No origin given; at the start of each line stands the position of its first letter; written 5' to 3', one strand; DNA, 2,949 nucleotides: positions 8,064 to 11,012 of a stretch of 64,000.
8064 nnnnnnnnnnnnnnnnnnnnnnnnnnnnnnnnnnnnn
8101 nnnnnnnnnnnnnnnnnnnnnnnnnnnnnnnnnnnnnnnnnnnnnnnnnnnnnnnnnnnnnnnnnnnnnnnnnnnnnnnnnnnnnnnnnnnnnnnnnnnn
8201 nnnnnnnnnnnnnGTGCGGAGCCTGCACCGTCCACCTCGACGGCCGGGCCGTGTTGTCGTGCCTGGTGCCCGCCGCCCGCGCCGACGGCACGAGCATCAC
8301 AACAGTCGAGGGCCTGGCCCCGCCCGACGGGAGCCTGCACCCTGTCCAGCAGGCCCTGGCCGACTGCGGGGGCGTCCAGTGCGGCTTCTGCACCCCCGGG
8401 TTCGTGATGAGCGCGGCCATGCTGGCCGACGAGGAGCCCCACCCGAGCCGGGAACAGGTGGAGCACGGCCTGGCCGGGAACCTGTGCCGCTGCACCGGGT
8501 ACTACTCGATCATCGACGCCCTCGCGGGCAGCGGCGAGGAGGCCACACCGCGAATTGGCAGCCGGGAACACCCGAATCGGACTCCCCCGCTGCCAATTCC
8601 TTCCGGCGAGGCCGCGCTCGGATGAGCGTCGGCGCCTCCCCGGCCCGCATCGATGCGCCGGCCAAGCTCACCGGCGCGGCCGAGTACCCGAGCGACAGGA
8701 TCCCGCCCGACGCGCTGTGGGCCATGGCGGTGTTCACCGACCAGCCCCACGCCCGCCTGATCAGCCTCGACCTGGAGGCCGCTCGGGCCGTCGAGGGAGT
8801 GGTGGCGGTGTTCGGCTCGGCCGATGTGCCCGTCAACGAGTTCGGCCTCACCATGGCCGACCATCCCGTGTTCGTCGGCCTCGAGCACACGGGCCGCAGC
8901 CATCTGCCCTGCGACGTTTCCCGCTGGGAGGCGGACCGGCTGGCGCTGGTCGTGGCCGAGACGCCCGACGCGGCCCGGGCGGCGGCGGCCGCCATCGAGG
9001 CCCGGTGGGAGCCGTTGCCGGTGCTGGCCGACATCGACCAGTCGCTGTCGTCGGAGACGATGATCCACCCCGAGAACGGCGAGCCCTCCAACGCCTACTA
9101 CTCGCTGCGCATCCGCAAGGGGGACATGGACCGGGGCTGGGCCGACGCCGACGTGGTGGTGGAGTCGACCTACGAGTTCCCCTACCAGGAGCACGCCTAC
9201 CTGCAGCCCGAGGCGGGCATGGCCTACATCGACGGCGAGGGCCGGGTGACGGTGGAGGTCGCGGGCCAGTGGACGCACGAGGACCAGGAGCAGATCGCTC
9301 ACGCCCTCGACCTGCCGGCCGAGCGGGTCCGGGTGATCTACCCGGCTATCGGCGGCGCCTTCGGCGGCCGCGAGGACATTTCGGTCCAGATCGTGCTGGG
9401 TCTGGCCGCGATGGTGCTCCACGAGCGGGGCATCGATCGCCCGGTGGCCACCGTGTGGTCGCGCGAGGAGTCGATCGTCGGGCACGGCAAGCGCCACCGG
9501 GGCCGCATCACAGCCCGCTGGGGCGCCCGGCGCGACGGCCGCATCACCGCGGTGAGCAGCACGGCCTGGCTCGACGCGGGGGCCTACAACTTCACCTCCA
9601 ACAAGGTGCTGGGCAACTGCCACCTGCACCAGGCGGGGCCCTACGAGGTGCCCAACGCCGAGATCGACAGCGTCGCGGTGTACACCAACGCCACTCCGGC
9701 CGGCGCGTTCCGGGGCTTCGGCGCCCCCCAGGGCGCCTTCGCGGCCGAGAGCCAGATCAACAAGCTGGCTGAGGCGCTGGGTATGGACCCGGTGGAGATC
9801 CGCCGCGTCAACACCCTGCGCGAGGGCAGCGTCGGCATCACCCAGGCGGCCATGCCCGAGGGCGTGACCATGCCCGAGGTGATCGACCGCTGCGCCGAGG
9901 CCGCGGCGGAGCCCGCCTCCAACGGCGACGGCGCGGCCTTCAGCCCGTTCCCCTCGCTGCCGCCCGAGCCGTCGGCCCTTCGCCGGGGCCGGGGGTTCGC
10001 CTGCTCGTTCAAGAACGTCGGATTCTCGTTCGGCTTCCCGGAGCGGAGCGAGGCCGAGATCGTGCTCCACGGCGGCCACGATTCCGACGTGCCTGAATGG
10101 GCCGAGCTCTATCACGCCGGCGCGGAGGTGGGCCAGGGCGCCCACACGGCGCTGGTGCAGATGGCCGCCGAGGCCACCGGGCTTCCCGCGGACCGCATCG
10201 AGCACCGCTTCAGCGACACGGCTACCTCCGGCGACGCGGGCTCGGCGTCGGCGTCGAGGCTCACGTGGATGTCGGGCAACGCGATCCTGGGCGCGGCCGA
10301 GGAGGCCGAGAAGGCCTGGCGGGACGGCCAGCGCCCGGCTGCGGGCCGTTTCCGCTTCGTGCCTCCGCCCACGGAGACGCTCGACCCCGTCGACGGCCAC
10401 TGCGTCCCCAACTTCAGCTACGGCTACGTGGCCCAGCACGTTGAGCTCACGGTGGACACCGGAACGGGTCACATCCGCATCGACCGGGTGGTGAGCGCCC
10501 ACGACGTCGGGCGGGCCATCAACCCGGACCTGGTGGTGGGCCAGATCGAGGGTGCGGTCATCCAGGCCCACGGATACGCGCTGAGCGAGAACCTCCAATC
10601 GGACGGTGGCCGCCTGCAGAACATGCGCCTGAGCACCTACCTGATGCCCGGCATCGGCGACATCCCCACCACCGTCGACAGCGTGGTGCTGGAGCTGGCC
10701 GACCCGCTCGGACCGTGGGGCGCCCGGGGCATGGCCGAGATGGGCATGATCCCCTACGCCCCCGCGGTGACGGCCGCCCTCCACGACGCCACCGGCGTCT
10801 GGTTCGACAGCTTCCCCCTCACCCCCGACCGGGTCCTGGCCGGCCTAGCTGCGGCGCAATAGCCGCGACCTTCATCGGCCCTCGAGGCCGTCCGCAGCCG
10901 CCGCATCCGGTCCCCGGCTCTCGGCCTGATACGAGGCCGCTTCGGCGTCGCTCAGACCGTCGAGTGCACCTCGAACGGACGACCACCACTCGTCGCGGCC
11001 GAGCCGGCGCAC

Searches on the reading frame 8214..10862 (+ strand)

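Call 48: search_protein_families(library=pfam, proteins=[window:8214-10862:+], max_evalue=0.0001)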
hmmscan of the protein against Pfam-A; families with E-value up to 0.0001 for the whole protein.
window:8214-10862:+ (882 aa): 3 families
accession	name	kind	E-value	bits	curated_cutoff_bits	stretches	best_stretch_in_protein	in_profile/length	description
PF02738.23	MoCoBD_1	-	2.9e-73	246.4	27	1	290-533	5-243/244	Molybdopterin cofactor-binding domain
PF20256.3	MoCoBD_2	-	4.1e-49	168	27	1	589-818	23-283/283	Molybdopterin cofactor-binding domain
PF01315.27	Ald_Xan_dh_C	-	2.5e-14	53.9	31.3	1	153-269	1-110/110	Aldehyde oxidase and xanthine dehydrogenase, a/b hammerhead domain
